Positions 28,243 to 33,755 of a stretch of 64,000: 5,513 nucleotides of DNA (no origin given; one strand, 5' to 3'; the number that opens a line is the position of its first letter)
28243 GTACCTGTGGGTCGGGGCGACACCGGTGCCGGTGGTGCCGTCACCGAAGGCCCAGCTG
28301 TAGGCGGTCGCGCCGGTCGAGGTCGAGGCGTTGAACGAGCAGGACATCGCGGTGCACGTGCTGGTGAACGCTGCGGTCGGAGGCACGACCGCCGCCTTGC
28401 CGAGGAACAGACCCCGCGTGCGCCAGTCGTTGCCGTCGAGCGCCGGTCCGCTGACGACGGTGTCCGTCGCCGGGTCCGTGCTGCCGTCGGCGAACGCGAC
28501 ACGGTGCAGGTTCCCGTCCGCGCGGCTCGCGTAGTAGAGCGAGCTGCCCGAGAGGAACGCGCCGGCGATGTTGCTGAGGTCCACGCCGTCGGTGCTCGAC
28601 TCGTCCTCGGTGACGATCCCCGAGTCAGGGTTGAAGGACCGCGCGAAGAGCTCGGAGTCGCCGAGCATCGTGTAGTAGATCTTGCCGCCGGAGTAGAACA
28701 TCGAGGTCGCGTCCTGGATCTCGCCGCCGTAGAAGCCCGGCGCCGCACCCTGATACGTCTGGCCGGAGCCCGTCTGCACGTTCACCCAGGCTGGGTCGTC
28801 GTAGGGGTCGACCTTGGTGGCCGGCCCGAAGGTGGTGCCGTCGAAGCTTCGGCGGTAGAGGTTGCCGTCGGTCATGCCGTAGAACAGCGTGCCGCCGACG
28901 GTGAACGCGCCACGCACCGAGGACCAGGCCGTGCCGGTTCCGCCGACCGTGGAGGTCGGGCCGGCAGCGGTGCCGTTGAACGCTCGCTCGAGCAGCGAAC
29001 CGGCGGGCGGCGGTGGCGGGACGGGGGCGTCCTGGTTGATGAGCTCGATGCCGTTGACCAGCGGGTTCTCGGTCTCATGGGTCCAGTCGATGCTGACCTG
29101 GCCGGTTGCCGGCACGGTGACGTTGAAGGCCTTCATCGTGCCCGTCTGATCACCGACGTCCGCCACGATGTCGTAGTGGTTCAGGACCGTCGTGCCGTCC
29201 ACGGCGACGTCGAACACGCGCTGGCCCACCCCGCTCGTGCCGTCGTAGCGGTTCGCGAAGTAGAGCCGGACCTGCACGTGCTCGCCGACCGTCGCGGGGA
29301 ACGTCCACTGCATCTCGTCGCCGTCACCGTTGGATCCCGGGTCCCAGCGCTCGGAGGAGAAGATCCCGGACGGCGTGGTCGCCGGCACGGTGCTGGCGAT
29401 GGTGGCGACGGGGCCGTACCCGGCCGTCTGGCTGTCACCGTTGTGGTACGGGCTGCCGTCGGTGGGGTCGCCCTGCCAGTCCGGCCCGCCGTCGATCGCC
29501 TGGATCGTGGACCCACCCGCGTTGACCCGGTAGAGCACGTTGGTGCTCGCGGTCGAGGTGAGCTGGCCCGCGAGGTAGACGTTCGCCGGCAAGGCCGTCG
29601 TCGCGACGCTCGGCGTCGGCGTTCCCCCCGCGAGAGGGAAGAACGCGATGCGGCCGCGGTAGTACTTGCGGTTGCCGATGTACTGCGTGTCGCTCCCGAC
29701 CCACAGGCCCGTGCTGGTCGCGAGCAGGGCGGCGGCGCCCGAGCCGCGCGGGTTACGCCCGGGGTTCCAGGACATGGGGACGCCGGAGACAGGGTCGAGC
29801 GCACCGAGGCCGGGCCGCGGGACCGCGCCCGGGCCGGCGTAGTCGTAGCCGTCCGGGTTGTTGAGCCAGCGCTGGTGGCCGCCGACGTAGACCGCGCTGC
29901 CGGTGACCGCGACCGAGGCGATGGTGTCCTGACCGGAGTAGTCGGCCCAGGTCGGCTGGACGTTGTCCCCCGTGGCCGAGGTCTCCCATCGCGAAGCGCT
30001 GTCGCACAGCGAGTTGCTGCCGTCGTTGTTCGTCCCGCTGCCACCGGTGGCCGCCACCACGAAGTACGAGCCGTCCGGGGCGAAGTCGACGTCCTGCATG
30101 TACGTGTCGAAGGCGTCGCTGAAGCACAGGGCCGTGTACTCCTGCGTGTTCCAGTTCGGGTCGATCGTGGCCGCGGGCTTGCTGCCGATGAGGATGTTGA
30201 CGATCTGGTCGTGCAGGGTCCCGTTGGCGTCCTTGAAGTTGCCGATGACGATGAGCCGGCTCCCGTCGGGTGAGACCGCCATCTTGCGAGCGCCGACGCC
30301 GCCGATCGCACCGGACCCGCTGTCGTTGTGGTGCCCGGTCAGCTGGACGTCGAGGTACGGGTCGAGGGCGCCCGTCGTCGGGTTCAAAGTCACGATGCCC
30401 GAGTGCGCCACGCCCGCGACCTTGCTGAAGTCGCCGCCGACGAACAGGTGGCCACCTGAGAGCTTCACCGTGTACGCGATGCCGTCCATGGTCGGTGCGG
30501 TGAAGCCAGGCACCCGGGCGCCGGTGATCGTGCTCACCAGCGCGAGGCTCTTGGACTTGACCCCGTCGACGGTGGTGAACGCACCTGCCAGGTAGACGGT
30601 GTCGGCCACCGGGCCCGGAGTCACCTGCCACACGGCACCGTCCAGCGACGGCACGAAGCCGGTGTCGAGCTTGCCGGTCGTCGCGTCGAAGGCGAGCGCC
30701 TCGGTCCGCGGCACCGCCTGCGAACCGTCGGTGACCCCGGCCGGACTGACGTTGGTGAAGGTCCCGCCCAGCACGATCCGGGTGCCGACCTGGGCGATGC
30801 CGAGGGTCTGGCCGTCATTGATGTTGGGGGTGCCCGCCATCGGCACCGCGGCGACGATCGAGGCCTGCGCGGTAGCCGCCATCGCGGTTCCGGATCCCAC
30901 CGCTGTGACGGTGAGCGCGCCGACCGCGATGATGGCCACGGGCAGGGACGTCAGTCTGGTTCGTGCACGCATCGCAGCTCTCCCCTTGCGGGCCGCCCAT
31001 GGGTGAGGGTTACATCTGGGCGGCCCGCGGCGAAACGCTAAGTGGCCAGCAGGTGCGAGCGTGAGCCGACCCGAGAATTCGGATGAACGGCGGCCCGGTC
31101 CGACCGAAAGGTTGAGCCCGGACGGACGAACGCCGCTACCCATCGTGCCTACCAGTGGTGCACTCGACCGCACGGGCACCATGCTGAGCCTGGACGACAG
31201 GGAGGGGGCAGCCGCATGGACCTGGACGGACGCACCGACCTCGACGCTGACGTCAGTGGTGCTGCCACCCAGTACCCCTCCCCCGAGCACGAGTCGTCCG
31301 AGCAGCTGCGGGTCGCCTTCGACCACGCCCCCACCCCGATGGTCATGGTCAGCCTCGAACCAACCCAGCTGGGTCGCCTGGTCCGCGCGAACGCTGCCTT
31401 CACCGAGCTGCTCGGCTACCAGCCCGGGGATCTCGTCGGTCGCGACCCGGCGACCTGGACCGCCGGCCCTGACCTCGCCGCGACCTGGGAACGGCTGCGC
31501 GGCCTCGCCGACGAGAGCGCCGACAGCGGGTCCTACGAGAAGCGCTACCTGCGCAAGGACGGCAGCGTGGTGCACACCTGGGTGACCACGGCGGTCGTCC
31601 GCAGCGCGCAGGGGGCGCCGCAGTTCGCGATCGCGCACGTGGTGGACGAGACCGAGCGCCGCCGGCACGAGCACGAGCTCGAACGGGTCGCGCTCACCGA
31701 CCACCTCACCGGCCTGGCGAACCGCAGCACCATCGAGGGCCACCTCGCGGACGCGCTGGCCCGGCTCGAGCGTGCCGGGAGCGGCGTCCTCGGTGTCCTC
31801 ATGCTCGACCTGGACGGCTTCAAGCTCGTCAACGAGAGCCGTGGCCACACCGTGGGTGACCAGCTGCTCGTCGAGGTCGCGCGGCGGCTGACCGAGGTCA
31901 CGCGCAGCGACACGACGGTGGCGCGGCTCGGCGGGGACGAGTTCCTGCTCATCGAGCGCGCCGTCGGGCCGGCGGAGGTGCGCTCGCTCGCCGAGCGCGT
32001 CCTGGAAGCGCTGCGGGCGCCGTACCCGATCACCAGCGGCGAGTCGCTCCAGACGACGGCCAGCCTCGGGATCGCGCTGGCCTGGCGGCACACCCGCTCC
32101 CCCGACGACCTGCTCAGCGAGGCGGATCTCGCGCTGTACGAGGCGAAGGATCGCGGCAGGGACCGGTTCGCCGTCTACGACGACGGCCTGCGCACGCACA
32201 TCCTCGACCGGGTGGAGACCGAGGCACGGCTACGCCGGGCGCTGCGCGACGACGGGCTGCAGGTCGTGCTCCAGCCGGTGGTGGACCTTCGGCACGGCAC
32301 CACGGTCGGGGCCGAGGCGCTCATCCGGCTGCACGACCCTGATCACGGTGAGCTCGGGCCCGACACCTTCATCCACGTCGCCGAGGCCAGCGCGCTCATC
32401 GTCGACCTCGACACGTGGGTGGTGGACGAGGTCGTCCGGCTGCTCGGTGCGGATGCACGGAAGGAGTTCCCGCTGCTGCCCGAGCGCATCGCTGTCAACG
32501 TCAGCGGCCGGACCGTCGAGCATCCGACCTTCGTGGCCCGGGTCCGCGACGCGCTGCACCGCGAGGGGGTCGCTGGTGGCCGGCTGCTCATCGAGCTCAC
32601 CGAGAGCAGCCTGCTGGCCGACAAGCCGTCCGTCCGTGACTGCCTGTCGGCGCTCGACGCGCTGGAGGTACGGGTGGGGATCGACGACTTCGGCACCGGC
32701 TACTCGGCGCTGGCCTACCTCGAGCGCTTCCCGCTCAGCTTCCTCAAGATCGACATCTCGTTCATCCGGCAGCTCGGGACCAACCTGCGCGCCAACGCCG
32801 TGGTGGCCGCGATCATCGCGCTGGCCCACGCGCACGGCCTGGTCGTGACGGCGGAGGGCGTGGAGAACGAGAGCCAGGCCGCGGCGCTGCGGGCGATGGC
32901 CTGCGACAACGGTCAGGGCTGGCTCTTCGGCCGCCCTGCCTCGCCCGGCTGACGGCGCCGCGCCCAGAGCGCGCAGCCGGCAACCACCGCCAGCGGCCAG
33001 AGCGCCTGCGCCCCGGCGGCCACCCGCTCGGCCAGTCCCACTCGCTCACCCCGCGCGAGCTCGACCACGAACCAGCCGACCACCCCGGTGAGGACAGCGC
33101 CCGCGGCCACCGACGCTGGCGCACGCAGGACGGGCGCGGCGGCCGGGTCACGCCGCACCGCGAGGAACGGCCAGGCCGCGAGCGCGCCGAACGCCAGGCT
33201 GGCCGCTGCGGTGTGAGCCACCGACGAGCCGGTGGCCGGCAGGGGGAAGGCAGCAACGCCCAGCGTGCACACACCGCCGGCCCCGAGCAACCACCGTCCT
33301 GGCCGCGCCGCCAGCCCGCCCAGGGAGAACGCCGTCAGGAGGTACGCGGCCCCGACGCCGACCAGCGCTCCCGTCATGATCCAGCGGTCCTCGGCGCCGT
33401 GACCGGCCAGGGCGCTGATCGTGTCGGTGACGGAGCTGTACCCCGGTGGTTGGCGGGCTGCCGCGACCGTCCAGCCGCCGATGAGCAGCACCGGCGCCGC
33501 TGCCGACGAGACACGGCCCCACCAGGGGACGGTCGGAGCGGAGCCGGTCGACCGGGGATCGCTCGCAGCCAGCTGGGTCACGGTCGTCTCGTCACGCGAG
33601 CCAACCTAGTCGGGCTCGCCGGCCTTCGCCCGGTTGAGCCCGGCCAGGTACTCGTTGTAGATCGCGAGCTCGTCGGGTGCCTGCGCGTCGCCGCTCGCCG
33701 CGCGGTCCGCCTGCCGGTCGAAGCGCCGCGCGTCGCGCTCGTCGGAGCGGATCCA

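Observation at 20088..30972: Convergent pair of ~1330-codon paralogous secreted lectin-like proteins bracketing an iron-storage/redox cassette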

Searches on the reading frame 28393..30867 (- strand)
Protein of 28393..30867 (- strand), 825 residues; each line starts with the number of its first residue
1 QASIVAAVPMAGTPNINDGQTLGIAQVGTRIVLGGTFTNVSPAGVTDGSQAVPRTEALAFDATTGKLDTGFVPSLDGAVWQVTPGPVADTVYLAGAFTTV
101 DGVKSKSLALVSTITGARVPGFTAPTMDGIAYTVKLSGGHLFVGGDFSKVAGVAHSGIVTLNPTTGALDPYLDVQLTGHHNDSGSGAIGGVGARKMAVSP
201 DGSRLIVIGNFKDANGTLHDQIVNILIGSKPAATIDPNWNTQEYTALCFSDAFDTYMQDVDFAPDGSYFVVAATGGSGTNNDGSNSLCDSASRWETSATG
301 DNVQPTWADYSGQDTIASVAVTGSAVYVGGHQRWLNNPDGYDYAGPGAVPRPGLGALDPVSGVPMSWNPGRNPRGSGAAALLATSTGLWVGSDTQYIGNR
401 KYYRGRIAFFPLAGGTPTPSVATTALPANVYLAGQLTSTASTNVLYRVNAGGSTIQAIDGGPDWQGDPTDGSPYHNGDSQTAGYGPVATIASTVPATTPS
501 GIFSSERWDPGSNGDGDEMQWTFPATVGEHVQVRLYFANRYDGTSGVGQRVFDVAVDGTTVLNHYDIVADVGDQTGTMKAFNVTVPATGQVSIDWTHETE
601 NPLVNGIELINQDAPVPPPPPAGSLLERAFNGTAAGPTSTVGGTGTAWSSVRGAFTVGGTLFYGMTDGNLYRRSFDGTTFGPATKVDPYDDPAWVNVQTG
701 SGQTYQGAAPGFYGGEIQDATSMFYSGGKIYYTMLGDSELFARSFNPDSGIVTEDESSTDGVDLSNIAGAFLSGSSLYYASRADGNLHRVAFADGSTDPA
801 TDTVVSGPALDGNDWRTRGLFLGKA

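Call 38: predict_structure(alignment_id=A2)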
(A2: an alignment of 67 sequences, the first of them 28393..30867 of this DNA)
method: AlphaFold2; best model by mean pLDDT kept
length: 825 residues; sequences in the alignment: 67
mean_pLDDT: 93.0   pTM: 0.88
mean pLDDT of the five models: 93.0, 92.6, 92.5, 91.6, 90.2
residues with pLDDT >= 90: 676; 70-90: 129; 50-70: 19; < 50: 1
segments of 3 or more residues with pLDDT < 50: none
pLDDT, mean of each block of 10 residues (from residue 1): 94 95 97 97 92 96 95 96 97 97 93 96 94 96 96 93 96 93 76 97 97 94 90 93 91 89 98 91 93 98 97 95 97 95 95 97 96 93 98 96 96 93 95 82 89 85 87 86 86 89 90 64 96 97 92 95 96 96 97 91 95 77 86 94 86 95 94 92 95 94 93 90 97 95 97 96 94 97 95 96 96 94 86
secondary structure, 60 per line:
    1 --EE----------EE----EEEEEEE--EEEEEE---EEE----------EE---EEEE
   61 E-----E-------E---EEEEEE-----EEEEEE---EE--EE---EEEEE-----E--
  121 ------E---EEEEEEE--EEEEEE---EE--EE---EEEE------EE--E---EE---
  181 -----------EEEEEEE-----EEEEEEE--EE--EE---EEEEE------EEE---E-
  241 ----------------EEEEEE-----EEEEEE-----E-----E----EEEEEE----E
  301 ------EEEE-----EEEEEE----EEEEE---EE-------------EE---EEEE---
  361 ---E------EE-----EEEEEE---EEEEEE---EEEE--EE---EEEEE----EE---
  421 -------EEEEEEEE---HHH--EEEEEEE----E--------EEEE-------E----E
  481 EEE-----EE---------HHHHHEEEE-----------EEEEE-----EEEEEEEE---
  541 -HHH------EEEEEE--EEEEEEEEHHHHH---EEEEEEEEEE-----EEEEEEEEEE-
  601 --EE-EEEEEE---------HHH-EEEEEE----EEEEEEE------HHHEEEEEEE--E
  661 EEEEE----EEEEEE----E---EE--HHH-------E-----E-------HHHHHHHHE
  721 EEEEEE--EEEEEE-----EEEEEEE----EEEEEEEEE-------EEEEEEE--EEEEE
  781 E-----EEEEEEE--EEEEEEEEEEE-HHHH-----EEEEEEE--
elements in order (helices of 4 or more, strands of 3 or more residues): E21-27 E30-35 E39-41 E57-61 E79-84 E90-95 E108-112 E131-137 E140-145 E158-161 E192-198 E204-210 E222-226 E233-235 E257-262 E268-273 E290-295 E307-310 E316-321 E326-330 E354-357 E378-383 E387-392 E396-399 E407-411 E428-435 E444-450 E464-467 E480-483 H500-504 E505-508 E520-524 E530-537 E551-556 E559-566 H567-571 E575-584 E590-599 E606-611 E625-630 E635-641 E651-657 E660-665 E670-675 H712-719 E720-726 E729-734 E740-746 E751-759 E767-773 E776-781 E787-793 E796-806 H808-811 E817-823
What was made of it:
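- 29563..30855 (-): B N-terminal ~7-bladed beta-propeller (residues ~40-470), with the family-invariant motif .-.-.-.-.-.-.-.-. and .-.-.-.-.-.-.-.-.. The AF2 model has pLDDT 93 and pTM 0.88, with seven groups of 3-4 strands (call 38).
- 28393..29010 (-): B third domain (residues ~655-860): all-beta, with three G-x-L-[FY]-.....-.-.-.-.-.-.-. sequence repeats. AF2 secondary structure and pLDDT (call 38).
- On DUF5122 / Rax2-type beta-propeller (PF17164, PF12768): AF2 gives seven groups of 3-4 antiparallel strands over residues ~56-446 at pLDDT >90 (call 38).
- Checked: The 'second ~290-aa propeller-like region' is about 205 aa of all-beta repeats (call 38).
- The AF2 model of residues 36-860 has pLDDT 93 and pTM 0.88, with a 7-blade strand pattern (call 38).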

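Call 42: fold_search(model_id=the predicted structure, library=pdb)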
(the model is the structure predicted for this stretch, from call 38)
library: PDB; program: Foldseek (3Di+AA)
matches with E <= 10: 1850; with E <= 0.001: 822
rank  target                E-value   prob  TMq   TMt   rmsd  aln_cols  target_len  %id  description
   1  6fih_A                3.7e-11  1.00  0.19  0.39  18.2       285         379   18  Crystal structure of the ANX2 ectodomain from Arabidopsis thaliana (released 2018-07-11)
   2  9qaw_B                3.9e-11  1.00  0.18  0.05  30.6      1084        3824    9  CryoEM structure of the human LRP2 receptor ectodomain in complex with LRPAP1 (released 2026-03-11)
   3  6a5c                  6.6e-11  1.00  0.17  0.36  19.5       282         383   20  Crystal structure of plant Receptor-like Kinase ANX2 (released 2019-06-26)
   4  8em7_A                1.5e-10  1.00  0.16  0.04  28.1      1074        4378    8  Cryo-EM structure of LRP2 at pH 5.2 (released 2023-02-08)
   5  6a5e_A                1.6e-10  1.00  0.19  0.40  19.2       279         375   19  Crystal structure of plant peptide RALF23 in complex with FER and LLG2 (released 2019-06-26)
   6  9i3v_B                2.1e-10  1.00  0.18  0.05  27.7       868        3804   11  Cryo-EM structure of the human LRP2 ectodomain (released 2026-02-04)
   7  8em4_A                2.1e-10  1.00  0.19  0.05  28.5       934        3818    9  Cryo-EM structure of LRP2 at pH 7.5 (released 2023-02-08)
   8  8jut_A                2.3e-10  1.00  0.20  0.05  28.1       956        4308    8  rat megalin RAP complex (released 2024-06-19)
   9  6fig_A                2.4e-10  1.00  0.17  0.34  20.8       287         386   18  Crystal structure of the ANX1 ectodomain from Arabidopsis thaliana (released 2018-07-11)
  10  8jxe_A                2.4e-10  1.00  0.18  0.11  28.3       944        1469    8  rat megalin RAP complex head (released 2024-06-19)
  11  9y6s_9W               2.6e-10  1.00  0.19  0.17  26.2       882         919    9  96-nm repeat of the Leishmania tarentolae doublet microtubule (released 2025-12-17)
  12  9qaw_A                2.8e-10  1.00  0.17  0.04  31.8      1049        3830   10  CryoEM structure of the human LRP2 receptor ectodomain in complex with LRPAP1 (released 2026-03-11)
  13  6a5b                  3.0e-10  1.00  0.18  0.39  18.7       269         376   17  Crystal structure of plant Receptor-like Kinase FER (released 2019-06-26)
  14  5y92_A                3.0e-10  1.00  0.17  0.34  19.5       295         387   19  Crystal structure of ANXUR2 extracellular domain from Arabidopsis thaliana (released 2018-02-28)
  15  8jx8_B                3.0e-10  1.00  0.19  0.12  27.8       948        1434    9  rat megalin head (released 2024-06-19)
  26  9ikp_A                1.2e-09  1.00  0.18  0.72   3.6       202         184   19  Crystal structure of human malectin (released 2025-07-02)
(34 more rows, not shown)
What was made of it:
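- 29065..29538 (-): B malectin (CBM57-like) domain, residues 479-636. Foldseek matches human malectin 9ikp (TMt 0.72) and ANX/FER ectodomains (call 42).
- On Malectin / CBM57 (PF11721): Foldseek matches human malectin 9ikp (TMt 0.72, rmsd 3.6) and ANX/FER ectodomains (E~1e-11) (calls 38, 42).
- On DUF5122 / Rax2-type beta-propeller (PF17164, PF12768): Foldseek hits propellers (call 42).
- Foldseek hits to malectin and malectin-like structures and to generic propellers (call 42).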

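Call 43: search_solved_structures(query=A2, max_evalue=10)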
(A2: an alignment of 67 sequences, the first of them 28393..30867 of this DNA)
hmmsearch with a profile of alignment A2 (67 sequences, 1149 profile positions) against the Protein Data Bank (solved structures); distinct sequences matched with E-value up to 10: 35.
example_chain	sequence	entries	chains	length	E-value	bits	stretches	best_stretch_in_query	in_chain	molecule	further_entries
9lqj_A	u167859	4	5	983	3.3e-29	104.5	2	867-937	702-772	Collagenase ColH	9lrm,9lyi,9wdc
9lrk_A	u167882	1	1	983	3.3e-29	104.5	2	867-937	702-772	Collagenase ColH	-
4aqo_A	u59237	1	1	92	6.2e-19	70.5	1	853-935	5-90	COLLAGENASE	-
4jrw_A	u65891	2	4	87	5.2e-18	67.4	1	858-935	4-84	Collagenase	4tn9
2c26_A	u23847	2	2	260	5.5e-18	67.4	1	853-953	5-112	ENDOGLUCANASE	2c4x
4l9d_A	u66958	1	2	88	1e-17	66.5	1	853-936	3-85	Protease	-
2y72_A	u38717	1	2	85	2.3e-17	65.3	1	868-935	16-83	COLLAGENASE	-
2y3u_A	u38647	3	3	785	3.5e-17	64.7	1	826-934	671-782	COLLAGENASE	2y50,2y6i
6aem_A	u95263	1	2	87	5.9e-17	64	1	853-935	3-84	PKD domain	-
4u7k_A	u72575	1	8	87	2.3e-15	58.7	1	868-934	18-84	ColH protein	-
4u6t_A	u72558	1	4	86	2.5e-15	58.6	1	868-934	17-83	ColH protein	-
4jgu_A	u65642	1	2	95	3.9e-14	54.6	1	868-936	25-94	ColH protein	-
6a5e_A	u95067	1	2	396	5.9e-11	44.1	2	467-639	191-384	Receptor-like protein kinase FERONIA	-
6a5b_A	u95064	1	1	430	8.3e-11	43.6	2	467-641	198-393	Receptor-like protein kinase FERONIA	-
1l0q_A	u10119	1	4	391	8.3e-10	40.3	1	817-935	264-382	Surface layer protein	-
9ikp_A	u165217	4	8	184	7.1e-05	24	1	531-604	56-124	Malectin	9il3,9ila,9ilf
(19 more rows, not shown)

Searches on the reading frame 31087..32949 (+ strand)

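Call 19: search_protein_families(library=pfam, proteins=[window:31087-32949:+], max_evalue=0.001)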
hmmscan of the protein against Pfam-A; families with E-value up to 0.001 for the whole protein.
window:31087-32949:+ (621 aa): 7 families
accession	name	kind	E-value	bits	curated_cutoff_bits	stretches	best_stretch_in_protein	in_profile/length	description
PF00563.25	EAL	-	4e-63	213.4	31.3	1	380-617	2-236/236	EAL domain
PF00990.26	GGDEF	-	8.7e-40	136.6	23.8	1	202-360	1-161/161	Diguanylate cyclase, GGDEF domain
PF13426.13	PAS_9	-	2.6e-08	34.5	27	1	94-190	9-103/103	PAS domain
PF08447.18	PAS_3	-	1.4e-07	32.1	25.6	1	99-182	2-86/89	PAS fold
PF00989.32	PAS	-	3.5e-07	30.7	22.6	1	72-178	1-103/113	PAS fold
PF13188.13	PAS_8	-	5.4e-07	29.7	21.8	1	72-122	1-48/65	PAS domain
PF08448.16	PAS_4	-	8.7e-07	29.6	23.1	1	96-193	15-110/110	PAS fold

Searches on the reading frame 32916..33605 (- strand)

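Call 19: search_protein_families(library=pfam, proteins=[window:32916-33605:-], max_evalue=0.001)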
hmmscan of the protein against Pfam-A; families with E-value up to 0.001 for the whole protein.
window:32916-33605:- (230 aa): 1 family
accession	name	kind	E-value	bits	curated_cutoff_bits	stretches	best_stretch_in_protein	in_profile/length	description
PF06197.19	DUF998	-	7.5e-25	88.1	30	1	36-208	2-182/184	Protein of unknown function (DUF998)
